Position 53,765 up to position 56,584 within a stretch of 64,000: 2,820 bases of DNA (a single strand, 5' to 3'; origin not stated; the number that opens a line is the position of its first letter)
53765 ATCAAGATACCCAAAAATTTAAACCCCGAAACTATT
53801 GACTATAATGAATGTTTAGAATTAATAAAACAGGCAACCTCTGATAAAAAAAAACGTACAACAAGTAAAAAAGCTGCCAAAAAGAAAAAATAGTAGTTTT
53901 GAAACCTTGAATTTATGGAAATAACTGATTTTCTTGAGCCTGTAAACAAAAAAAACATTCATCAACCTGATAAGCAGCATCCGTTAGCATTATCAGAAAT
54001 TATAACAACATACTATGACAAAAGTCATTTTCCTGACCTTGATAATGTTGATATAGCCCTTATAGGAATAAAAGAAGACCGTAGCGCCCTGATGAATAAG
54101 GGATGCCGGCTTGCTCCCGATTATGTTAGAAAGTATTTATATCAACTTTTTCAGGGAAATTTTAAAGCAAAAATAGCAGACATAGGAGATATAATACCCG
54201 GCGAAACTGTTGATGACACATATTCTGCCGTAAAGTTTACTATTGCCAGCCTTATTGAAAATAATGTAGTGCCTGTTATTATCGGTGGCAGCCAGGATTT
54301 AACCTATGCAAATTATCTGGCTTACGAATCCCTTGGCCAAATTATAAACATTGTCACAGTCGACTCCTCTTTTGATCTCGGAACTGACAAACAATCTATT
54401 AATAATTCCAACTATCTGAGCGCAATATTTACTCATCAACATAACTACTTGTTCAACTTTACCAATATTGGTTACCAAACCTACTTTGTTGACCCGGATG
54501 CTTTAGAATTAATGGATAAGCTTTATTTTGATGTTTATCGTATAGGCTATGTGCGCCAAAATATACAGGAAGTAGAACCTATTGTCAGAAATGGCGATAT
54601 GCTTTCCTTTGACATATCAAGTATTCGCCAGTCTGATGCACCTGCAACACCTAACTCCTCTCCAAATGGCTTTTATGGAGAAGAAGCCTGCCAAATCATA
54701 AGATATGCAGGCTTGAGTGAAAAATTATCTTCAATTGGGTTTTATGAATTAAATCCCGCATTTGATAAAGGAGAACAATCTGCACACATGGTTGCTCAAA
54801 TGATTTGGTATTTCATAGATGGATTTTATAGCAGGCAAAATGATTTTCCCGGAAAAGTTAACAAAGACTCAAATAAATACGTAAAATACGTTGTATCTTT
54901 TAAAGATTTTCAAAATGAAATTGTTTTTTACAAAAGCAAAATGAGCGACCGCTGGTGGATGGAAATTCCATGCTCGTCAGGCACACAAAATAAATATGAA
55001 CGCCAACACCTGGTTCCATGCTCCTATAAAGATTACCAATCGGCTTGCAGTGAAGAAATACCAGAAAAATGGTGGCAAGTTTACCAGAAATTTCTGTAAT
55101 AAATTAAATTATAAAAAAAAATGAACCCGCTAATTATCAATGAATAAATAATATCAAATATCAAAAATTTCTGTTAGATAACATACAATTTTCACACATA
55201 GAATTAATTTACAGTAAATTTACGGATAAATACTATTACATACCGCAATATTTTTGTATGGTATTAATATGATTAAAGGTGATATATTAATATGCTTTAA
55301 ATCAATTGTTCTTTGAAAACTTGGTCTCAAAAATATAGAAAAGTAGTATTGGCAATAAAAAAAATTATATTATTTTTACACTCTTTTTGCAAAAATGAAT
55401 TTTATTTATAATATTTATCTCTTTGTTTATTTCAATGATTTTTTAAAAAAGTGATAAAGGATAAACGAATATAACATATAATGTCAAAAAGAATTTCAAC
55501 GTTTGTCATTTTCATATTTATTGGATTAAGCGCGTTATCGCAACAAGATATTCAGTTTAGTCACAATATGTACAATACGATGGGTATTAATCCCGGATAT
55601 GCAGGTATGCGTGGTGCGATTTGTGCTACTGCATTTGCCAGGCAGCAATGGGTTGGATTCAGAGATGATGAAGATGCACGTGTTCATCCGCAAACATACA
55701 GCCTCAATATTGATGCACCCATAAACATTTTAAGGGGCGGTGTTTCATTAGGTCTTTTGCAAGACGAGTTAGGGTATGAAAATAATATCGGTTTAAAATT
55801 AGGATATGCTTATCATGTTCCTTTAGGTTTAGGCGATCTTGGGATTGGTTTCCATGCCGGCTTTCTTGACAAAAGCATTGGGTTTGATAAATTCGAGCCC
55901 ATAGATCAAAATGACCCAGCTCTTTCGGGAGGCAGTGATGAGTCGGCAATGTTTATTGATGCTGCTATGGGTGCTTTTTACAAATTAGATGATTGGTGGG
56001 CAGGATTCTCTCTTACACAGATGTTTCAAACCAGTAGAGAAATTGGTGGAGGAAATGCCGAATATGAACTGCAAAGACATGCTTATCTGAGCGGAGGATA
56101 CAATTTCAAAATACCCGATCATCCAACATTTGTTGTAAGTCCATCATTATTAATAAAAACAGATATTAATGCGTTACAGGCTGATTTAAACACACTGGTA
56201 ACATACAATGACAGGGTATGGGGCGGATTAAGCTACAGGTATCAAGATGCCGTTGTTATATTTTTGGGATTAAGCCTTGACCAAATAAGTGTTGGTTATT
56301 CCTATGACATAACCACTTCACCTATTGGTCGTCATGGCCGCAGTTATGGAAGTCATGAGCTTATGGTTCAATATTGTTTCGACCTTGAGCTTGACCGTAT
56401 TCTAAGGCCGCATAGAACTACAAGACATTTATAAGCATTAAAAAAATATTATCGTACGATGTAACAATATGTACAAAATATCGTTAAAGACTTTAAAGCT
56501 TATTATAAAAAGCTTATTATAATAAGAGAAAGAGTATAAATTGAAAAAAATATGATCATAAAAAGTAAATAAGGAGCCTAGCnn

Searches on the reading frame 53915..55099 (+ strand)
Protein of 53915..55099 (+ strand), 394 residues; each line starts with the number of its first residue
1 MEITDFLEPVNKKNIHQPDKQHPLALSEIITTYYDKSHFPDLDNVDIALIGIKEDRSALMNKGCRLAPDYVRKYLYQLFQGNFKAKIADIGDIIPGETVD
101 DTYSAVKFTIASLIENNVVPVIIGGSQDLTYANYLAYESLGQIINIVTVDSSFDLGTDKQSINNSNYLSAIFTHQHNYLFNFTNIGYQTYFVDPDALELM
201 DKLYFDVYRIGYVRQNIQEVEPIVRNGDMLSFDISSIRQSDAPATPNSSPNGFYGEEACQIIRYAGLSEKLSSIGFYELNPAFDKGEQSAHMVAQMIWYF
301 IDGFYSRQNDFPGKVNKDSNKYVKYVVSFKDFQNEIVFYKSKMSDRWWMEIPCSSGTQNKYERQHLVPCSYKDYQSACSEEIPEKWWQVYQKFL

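Call 22: find_encoding_contigs(protein=window:53915-55099:+, flank=10000, max_places=10)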
Protein window:53915-55099:+ (394 aa): 7 contigs read that carry it; 4 places shown.
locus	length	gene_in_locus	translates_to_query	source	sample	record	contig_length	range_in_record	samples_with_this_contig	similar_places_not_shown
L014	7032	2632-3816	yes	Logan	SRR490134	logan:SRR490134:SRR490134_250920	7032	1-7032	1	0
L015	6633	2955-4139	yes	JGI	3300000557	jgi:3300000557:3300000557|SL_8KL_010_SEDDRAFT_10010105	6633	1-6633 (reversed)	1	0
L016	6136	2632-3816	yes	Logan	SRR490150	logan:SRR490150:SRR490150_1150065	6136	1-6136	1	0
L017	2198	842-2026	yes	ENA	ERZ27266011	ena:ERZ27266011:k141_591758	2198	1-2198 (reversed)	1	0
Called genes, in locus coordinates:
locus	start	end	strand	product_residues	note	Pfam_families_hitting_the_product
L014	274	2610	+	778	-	PF01751:Toprim, PF01131:Topoisom_bac, PF13368:Toprim_C_rpt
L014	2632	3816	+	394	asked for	PF00491:Arginase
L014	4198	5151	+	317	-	PF11751:PorP_SprF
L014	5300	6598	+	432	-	PF03781:FGE-sulfatase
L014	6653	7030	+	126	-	?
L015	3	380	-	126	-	?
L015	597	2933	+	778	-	PF01751:Toprim, PF01131:Topoisom_bac, PF13368:Toprim_C_rpt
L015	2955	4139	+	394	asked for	PF00491:Arginase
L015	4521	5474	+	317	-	PF11751:PorP_SprF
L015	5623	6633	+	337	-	?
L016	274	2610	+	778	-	PF01751:Toprim, PF01131:Topoisom_bac, PF13368:Toprim_C_rpt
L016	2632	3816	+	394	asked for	PF00491:Arginase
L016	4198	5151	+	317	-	PF11751:PorP_SprF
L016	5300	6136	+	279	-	?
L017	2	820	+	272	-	?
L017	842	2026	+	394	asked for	PF00491:Arginase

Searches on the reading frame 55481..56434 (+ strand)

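Call 42: search_protein_families(library=ncbifam, proteins=[window:55481-56434:+], max_evalue=0.00001)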
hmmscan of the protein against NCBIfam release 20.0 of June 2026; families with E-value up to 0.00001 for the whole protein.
window:55481-56434:+ (317 aa): 1 family
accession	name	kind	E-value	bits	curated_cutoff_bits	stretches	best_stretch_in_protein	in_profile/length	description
TIGR03519.1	T9SS_PorP_fam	subfamily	1.8e-71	241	90.55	1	1-300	1-292/292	PorP/SprF family type IX secretion system membrane protein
